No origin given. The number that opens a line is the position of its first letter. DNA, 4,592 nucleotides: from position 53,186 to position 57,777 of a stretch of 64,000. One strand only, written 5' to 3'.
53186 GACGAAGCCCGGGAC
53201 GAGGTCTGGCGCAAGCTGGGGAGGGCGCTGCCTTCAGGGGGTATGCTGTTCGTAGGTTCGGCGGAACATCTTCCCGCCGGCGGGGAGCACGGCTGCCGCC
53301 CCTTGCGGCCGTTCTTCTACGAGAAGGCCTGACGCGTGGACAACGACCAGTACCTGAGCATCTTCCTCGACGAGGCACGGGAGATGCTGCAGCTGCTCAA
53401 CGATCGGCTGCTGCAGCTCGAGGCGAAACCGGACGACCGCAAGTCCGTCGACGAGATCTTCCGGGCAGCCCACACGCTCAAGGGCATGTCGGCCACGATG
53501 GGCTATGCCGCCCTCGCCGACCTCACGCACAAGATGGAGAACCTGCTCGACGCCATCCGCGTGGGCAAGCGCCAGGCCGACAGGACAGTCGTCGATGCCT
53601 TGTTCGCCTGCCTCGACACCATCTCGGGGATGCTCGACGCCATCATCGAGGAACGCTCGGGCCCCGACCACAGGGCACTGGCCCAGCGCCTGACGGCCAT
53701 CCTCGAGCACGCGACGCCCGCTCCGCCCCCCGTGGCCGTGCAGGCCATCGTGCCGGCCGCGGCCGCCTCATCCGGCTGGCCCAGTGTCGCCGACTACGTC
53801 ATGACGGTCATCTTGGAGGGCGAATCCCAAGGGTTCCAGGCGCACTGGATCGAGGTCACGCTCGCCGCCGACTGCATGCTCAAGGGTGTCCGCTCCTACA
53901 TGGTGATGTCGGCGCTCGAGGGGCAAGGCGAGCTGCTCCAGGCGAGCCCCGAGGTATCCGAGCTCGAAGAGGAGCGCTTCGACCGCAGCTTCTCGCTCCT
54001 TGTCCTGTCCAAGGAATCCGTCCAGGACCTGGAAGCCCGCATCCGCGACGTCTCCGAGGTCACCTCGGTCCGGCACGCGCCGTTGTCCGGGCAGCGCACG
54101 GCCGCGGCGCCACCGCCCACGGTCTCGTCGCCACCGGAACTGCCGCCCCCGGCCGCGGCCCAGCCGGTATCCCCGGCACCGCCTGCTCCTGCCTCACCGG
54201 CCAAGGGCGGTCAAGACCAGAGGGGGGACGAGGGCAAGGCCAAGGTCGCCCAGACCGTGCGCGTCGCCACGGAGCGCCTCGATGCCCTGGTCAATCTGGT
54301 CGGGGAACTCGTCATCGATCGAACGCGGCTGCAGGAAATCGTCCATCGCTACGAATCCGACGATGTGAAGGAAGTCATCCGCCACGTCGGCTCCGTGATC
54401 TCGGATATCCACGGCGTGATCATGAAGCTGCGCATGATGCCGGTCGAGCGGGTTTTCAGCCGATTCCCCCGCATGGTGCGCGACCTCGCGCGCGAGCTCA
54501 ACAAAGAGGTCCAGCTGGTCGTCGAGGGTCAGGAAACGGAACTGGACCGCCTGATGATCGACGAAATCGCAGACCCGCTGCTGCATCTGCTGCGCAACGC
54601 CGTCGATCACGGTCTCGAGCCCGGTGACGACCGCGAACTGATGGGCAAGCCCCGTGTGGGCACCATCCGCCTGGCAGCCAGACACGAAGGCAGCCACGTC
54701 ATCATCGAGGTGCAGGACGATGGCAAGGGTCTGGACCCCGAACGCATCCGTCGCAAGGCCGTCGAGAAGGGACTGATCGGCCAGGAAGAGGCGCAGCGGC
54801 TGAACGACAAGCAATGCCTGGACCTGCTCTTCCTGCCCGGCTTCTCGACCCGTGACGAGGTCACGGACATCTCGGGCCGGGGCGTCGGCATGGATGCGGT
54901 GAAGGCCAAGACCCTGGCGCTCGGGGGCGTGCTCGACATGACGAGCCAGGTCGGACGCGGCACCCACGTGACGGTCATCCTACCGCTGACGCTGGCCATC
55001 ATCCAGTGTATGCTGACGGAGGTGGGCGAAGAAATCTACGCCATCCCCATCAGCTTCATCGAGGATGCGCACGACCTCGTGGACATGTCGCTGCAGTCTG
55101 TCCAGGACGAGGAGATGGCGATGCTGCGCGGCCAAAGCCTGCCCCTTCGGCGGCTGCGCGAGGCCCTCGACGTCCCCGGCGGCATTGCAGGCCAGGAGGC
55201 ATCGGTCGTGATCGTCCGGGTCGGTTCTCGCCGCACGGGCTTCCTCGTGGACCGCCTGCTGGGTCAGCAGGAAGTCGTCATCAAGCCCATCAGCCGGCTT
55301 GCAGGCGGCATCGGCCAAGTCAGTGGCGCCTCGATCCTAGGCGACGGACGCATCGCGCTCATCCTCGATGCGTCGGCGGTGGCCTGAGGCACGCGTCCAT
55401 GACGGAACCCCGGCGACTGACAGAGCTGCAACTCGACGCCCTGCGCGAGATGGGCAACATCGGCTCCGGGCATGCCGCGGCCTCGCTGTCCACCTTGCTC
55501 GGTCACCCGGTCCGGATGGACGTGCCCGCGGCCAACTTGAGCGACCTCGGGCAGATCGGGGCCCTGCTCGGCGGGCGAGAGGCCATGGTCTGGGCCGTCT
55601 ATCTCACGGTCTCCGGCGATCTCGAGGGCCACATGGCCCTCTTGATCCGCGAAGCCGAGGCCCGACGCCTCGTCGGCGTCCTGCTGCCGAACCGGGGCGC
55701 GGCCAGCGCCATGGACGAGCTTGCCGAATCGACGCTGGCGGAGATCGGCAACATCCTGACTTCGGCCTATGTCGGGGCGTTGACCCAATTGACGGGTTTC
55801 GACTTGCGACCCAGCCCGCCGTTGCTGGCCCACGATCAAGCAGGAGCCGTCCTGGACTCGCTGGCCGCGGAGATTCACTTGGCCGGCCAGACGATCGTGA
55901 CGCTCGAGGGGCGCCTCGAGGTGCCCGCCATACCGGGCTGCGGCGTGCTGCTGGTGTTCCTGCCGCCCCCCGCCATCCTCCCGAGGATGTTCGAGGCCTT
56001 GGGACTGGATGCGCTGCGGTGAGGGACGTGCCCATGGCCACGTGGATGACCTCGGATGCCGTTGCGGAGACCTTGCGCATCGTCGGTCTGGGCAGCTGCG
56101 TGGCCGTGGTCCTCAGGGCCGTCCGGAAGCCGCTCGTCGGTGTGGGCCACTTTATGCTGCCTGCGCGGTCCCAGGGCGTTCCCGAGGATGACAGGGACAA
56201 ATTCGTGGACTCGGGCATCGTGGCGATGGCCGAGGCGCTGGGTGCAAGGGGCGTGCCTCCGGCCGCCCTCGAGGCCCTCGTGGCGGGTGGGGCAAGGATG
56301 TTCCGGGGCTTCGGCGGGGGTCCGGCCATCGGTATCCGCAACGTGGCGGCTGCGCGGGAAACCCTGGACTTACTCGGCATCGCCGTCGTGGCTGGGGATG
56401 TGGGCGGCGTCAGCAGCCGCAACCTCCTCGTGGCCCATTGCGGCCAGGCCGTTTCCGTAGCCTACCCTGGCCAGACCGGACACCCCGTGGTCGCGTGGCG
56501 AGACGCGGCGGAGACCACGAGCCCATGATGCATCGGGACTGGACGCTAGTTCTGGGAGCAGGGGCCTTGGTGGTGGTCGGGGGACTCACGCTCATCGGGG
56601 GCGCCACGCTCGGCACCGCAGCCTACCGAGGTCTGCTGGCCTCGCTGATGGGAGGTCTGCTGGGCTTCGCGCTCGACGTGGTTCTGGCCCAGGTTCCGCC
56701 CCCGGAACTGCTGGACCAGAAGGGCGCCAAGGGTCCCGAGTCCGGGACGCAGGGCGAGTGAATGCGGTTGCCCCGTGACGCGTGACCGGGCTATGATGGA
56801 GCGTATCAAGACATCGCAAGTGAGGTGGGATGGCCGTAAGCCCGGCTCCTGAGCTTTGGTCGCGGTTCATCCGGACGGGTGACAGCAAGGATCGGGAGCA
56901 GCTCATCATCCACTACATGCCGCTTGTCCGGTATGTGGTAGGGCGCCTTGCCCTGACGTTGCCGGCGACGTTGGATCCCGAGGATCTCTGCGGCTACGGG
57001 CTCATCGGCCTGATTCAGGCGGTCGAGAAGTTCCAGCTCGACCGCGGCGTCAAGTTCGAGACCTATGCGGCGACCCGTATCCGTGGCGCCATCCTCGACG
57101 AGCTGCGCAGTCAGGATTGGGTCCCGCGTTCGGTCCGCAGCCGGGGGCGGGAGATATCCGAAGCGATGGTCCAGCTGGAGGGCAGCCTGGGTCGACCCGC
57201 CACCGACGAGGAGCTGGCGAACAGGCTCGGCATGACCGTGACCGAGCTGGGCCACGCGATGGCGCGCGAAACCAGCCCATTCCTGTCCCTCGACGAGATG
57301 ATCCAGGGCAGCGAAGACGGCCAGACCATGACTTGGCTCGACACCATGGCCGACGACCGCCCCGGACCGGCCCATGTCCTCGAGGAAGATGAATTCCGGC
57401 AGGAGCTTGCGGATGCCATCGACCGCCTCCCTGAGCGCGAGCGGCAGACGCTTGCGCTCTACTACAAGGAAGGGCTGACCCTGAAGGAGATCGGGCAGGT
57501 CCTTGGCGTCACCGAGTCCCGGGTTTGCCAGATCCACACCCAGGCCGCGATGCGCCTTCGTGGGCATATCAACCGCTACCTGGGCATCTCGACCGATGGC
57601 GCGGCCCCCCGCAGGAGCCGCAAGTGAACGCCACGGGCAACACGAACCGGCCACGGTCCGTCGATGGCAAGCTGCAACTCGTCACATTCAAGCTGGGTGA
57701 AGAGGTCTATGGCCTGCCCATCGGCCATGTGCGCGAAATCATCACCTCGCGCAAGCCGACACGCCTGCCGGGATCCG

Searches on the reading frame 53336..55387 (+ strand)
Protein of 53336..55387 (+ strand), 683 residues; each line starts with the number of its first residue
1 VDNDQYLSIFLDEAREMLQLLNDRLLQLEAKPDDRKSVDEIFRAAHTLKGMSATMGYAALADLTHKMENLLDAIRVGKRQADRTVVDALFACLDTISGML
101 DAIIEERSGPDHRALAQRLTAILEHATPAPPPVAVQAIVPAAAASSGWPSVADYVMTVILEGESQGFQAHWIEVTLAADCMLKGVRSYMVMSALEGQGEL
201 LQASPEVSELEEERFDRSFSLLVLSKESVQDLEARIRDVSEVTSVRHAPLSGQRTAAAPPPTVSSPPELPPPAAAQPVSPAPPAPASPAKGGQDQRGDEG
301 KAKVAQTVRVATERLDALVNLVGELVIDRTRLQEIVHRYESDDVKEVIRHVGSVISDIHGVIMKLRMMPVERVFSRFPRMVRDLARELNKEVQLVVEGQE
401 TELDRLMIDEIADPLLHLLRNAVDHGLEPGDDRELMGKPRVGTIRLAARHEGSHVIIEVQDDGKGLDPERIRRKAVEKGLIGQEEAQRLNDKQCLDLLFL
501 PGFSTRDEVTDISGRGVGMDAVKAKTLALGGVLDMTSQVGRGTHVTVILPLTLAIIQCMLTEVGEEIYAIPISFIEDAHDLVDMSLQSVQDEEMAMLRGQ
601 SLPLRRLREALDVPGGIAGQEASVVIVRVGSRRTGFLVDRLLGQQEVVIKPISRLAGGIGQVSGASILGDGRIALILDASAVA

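Call 56: search_protein_families(library=pfam, proteins=[window:53336-55387:+], max_evalue=0.0001)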
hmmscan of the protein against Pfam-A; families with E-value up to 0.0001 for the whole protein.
window:53336-55387:+ (683 aa): 5 families
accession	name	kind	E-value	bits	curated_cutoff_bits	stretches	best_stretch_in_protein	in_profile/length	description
PF01584.24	CheW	-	5.6e-25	88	23.5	1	557-682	1-133/138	CheW-like domain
PF07194.16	P2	-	1e-22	80.4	23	1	171-246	3-78/81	P2 response regulator binding domain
PF01627.28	Hpt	-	4.9e-19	68.8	24.6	1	5-96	1-81/84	Hpt domain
PF02518.31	HATPase_c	-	9.2e-16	58.7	26.4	1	415-552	6-110/111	Histidine kinase-, DNA gyrase B-, and HSP90-like ATPase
PF02895.20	H-kinase_dim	-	5e-14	52.9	23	1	306-365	2-68/68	Signal transducing histidine kinase, homodimeric domain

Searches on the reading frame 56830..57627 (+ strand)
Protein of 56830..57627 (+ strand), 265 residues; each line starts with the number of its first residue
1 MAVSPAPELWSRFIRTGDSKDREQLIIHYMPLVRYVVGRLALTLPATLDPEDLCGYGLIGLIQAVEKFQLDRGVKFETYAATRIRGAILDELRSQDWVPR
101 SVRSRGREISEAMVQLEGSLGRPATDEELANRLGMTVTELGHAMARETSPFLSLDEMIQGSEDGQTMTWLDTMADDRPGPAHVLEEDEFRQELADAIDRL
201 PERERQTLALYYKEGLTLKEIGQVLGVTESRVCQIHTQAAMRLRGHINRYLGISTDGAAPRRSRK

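Call 65: search_protein_families(library=pfam, proteins=[window:56830-57627:+], max_evalue=0.0001)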
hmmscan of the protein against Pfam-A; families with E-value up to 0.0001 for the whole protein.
window:56830-57627:+ (265 aa): 5 families
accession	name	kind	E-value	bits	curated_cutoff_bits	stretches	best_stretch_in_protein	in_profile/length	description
PF04545.22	Sigma70_r4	-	1.5e-19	69.7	24.1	1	196-244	1-49/50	Sigma-70, region 4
PF04542.20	Sigma70_r2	-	7.5e-18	64.5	24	1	25-97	1-70/71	Sigma-70 region 2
PF08281.18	Sigma70_r4_2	-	1.4e-09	37.9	25.7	1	190-232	1-43/54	Sigma-70, region 4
PF04539.22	Sigma70_r3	-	1.7e-09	38.1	25.3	1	107-168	4-64/78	Sigma-70 region 3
PF13384.12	HTH_23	-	7.2e-06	26.1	24.6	1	202-236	4-38/50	Homeodomain-like domain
